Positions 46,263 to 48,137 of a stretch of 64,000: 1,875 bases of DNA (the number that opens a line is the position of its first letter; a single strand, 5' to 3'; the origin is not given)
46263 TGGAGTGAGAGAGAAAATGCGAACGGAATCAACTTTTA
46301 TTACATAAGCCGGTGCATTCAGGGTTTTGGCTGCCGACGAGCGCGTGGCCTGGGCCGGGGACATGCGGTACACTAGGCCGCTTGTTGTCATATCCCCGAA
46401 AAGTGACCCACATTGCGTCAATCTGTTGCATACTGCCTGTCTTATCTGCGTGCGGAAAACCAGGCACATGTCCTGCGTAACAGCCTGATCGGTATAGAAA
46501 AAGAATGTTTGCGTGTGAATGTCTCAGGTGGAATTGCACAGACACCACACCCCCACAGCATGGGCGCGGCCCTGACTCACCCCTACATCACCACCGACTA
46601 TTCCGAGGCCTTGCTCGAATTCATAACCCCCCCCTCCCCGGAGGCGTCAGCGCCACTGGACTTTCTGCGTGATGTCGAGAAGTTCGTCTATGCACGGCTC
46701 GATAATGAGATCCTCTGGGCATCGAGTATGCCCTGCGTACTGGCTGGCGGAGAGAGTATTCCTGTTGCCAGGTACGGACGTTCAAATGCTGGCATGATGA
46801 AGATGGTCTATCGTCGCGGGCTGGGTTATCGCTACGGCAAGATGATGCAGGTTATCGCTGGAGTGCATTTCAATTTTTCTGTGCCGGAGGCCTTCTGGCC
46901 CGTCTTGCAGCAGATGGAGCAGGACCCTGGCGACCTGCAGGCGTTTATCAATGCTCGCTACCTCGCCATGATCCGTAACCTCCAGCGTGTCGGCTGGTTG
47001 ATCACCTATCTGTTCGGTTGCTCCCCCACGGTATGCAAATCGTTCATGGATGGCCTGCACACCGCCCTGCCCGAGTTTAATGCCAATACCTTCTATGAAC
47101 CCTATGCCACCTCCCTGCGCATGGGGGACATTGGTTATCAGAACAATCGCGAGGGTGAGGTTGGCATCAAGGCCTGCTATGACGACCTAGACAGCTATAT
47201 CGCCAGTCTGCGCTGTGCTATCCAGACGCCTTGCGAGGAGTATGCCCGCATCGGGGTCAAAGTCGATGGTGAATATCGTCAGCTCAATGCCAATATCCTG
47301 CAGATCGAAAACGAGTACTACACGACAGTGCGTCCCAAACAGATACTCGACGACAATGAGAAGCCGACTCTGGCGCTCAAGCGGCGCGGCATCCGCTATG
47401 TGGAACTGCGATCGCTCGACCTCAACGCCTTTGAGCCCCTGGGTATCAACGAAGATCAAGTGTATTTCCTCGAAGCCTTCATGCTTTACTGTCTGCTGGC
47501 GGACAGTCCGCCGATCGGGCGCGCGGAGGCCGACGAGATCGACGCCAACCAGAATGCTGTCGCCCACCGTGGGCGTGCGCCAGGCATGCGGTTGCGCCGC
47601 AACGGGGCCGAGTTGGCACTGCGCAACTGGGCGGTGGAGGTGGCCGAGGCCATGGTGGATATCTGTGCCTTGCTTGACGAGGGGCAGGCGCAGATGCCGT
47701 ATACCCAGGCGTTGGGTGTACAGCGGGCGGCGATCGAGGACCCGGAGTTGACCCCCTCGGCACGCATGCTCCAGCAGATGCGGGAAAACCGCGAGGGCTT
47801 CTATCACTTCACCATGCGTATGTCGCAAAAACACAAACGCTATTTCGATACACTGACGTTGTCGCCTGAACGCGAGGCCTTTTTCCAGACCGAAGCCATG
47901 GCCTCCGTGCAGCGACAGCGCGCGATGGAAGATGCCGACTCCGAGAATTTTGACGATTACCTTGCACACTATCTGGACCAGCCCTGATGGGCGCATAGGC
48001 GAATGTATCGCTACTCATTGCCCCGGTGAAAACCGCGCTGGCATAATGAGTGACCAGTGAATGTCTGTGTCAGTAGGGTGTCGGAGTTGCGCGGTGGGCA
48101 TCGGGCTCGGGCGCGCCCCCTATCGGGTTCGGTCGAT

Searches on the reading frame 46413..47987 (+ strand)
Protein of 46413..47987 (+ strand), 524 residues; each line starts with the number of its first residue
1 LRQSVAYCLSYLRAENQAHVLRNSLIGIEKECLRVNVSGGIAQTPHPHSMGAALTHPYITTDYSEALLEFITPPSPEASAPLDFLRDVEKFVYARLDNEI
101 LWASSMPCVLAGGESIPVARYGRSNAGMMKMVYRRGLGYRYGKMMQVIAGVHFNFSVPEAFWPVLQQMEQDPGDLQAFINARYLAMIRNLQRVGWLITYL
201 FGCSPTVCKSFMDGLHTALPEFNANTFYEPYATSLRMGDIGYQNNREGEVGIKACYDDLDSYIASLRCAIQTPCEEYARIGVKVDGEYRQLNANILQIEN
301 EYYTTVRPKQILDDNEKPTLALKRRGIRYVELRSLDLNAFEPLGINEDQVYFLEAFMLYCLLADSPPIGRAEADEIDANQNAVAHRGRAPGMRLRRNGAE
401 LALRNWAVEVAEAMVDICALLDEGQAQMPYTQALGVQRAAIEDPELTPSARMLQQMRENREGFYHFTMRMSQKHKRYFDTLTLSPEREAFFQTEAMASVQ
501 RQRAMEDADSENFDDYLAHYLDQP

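Call 45: search_protein_families(library=pfam, proteins=[window:46413-47987:+], max_evalue=0.00001)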
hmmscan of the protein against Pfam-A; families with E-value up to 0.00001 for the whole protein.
window:46413-47987:+ (524 aa): 1 family
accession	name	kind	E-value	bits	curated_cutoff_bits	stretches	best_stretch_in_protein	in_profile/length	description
PF04262.19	Glu_cys_ligase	-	2e-162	540.5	27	1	10-383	2-372/372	Glutamate-cysteine ligase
